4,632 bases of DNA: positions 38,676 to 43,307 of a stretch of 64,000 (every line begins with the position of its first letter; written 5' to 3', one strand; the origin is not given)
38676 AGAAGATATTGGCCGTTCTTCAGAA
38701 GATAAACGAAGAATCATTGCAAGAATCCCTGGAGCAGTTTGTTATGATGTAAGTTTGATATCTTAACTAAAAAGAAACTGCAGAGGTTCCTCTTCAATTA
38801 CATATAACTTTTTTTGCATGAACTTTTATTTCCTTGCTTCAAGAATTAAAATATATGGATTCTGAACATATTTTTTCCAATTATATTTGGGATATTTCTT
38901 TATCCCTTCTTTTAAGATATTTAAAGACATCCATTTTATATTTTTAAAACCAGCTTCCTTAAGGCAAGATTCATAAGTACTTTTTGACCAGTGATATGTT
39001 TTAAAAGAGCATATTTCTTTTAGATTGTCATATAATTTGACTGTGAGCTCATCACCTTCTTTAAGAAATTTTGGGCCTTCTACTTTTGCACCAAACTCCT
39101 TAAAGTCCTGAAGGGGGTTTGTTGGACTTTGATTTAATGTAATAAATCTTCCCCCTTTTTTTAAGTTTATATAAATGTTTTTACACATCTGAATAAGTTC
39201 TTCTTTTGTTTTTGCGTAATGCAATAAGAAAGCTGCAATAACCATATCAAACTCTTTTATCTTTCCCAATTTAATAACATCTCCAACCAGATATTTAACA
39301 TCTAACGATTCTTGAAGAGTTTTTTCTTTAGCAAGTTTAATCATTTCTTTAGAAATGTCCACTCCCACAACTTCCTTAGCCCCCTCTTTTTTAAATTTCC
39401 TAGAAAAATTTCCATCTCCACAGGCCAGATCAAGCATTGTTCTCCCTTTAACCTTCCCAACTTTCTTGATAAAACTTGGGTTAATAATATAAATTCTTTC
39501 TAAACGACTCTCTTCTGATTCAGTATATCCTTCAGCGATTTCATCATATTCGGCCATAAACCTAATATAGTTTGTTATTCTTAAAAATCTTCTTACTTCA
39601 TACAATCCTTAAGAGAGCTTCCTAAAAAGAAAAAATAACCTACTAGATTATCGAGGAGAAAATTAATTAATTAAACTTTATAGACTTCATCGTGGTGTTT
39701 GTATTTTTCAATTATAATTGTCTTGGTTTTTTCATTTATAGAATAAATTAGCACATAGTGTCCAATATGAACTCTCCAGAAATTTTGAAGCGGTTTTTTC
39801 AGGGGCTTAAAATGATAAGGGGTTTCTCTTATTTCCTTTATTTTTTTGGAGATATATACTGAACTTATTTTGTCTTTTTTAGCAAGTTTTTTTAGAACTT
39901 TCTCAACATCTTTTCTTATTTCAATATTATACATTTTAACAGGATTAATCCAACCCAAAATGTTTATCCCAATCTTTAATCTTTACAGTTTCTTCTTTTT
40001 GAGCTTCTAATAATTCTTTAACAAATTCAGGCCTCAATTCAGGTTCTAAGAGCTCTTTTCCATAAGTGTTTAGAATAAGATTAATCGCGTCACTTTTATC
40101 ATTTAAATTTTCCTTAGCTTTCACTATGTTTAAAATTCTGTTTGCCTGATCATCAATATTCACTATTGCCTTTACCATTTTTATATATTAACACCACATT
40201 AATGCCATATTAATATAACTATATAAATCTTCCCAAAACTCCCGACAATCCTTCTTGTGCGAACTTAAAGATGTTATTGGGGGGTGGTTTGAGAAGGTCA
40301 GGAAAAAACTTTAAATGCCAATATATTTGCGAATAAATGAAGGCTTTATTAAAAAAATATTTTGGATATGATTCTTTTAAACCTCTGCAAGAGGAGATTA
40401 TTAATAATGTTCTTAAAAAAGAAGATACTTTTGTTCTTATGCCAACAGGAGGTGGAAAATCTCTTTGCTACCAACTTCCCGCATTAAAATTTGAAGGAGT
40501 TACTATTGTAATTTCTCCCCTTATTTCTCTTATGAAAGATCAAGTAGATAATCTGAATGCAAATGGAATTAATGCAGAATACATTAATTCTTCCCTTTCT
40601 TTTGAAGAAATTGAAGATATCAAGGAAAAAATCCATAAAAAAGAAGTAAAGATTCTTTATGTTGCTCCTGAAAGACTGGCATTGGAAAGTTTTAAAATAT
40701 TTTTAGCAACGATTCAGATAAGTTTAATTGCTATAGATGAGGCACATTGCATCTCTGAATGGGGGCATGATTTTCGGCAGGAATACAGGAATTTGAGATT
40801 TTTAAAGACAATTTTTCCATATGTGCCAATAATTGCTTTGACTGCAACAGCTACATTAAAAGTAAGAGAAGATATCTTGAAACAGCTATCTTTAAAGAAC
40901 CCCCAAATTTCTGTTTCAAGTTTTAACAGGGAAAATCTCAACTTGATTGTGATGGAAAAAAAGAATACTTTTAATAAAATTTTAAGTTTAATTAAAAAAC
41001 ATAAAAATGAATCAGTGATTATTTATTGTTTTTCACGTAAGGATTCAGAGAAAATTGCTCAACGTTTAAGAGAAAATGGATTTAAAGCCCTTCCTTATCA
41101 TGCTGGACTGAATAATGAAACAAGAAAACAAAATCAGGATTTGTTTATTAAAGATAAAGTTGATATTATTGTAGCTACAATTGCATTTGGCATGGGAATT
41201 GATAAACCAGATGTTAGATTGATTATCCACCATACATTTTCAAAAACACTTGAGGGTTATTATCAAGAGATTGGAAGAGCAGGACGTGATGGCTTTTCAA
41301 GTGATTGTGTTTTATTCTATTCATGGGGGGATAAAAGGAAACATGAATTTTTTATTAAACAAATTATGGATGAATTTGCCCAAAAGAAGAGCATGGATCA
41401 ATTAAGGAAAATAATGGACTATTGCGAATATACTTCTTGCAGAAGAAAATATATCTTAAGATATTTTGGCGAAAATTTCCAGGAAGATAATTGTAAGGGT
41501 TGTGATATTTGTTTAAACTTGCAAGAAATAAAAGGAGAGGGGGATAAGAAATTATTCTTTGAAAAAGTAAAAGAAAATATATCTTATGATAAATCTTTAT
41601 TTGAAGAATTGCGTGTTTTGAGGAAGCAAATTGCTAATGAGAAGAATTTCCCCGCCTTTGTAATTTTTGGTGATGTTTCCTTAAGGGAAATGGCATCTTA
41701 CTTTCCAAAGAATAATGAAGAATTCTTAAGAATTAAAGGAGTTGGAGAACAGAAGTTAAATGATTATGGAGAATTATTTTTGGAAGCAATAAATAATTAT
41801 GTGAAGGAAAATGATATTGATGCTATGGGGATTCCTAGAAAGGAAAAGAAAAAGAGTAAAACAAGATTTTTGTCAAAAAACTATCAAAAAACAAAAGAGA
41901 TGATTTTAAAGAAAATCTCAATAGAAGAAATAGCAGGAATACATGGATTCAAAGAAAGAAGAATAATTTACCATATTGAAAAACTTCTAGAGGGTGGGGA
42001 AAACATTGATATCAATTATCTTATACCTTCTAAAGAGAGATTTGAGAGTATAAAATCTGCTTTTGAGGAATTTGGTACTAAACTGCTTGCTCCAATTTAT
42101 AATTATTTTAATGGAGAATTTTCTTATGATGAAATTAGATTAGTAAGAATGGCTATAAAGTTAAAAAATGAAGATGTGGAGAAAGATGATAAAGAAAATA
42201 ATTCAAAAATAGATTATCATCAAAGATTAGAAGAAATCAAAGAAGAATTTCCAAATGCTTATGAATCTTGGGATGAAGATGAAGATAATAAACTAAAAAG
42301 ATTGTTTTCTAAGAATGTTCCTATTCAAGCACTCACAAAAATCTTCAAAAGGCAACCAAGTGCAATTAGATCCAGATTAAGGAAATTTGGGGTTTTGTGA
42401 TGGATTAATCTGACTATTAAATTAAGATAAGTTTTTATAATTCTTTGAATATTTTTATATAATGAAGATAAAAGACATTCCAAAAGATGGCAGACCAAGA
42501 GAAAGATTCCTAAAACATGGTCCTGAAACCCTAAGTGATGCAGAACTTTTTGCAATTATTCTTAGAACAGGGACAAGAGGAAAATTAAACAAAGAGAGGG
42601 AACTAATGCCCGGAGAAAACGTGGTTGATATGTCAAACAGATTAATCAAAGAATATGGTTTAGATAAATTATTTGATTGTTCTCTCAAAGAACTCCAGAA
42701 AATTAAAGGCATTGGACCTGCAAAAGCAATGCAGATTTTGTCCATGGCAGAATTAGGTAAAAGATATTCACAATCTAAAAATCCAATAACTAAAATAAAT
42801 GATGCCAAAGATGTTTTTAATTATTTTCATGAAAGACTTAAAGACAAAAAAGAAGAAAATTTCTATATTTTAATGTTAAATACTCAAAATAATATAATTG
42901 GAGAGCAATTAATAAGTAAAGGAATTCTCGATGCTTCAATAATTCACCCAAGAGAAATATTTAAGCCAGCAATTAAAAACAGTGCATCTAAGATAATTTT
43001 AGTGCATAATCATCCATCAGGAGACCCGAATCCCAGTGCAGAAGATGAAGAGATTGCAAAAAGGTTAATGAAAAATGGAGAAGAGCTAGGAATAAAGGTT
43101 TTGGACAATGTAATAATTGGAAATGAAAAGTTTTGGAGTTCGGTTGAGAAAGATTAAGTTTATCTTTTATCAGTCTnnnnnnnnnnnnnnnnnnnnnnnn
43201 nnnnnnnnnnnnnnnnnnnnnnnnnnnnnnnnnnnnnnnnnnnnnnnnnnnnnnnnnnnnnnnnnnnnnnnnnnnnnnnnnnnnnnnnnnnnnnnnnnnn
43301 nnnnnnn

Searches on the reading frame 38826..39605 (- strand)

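Call 34: search_protein_families(library=pfam, proteins=[window:38826-39605:-], max_evalue=0.001)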
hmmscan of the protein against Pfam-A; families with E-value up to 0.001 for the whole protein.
window:38826-39605:- (259 aa): 14 families
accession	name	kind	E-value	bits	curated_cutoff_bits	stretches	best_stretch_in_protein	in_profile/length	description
PF13649.12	Methyltransf_25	-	2.3e-19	70.3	27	1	58-152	2-97/97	Methyltransferase domain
PF08241.18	Methyltransf_11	-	2.8e-17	63.6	21.2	1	58-155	1-94/95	Methyltransferase domain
PF13847.12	Methyltransf_31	-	4e-17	62.7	27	1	53-160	3-113/145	Methyltransferase domain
PF08242.18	Methyltransf_12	-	1.5e-14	54.9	30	1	58-154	1-98/98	Methyltransferase domain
PF01209.24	Ubie_methyltran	-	2.6e-14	53.6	20.1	1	46-228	40-221/233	ubiE/COQ5 methyltransferase family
PF13489.12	Methyltransf_23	-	1.6e-10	41.4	27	1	51-223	20-162/164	Methyltransferase domain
PF03291.22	mRNA_G-N7_MeTrfase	-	3.3e-09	36.7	26.6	1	45-156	52-180/315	mRNA (guanine-N(7))-methyltransferase domain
PF05175.20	MTS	-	1.8e-08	34.7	23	1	49-160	27-142/170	Methyltransferase small domain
PF06325.19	PrmA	-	8.9e-07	29.1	22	1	53-156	161-258/296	Ribosomal protein L11 methyltransferase (PrmA)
PF08003.17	Methyltransf_9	-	1.4e-06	27.9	23.8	1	47-155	109-216/315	Protein of unknown function (DUF1698)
PF05401.17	NodS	-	3.1e-06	27.6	24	1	56-155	46-143/201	Nodulation protein S (NodS)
PF02353.26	CMAS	-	1.4e-05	25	27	1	46-156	55-164/273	Mycolic acid cyclopropane synthetase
PF01728.25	FtsJ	-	0.00023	21.6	24.1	1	49-123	16-96/181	FtsJ-like methyltransferase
PF03848.20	TehB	-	0.00042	20.2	20.4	1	46-154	23-130/193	Tellurite resistance protein TehB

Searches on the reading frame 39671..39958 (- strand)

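Call 57: search_protein_families(library=pfam, proteins=[window:39671-39958:-], max_evalue=0.001)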
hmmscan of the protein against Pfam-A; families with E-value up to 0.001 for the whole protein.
window:39671-39958:- (95 aa): 1 family
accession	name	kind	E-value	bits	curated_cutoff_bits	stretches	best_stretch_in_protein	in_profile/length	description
PF05016.21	ParE_toxin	-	1.4e-08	35.6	23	1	13-93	2-89/89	ParE toxin of type II toxin-antitoxin system, parDE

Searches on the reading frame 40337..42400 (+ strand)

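Call 15: search_protein_families(library=pfam, proteins=[window:40337-42400:+], max_evalue=0.0001)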
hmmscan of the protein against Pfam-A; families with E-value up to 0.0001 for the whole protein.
window:40337-42400:+ (687 aa): 7 families
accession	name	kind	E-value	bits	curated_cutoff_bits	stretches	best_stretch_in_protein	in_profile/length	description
PF00270.35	DEAD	-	9e-31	107.3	26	1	16-178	2-165/167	DEAD/DEAH box helicase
PF00271.37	Helicase_C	-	6.9e-25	87.9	23.5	1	212-319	3-110/110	Helicase conserved C-terminal domain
PF00570.28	HRDC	-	2.9e-22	78.9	23.8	1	419-485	2-68/68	HRDC domain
PF14493.12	HTH_40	-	1.3e-18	67.4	27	1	516-604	2-89/89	Helix-turn-helix domain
PF16124.10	RecQ_Zn_bind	-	3.9e-18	66.4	25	1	331-393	2-66/66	RecQ zinc-binding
PF04851.21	ResIII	-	1.6e-07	31.8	22.5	1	14-172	4-162/164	Type III restriction enzyme, res subunit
PF11408.13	Helicase_Sgs1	-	8.7e-05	22.9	22.2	0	420-477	7-64/80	Sgs1 RecQ helicase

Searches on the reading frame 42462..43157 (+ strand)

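Call 34: search_protein_families(library=pfam, proteins=[window:42462-43157:+], max_evalue=0.001)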
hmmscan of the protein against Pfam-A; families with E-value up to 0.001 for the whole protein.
window:42462-43157:+ (231 aa): 3 families
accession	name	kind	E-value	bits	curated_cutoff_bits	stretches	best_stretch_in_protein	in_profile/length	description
PF04002.20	RadC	-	1.1e-41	142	22.1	1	112-228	1-117/121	RadC-like JAB domain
PF20582.4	UPF0758_N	-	1.2e-25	89.8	27.1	1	3-90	1-77/77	UPF0758 N-terminal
PF00633.29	HHH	-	6.9e-06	26.1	24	1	67-94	2-29/30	Helix-hairpin-helix motif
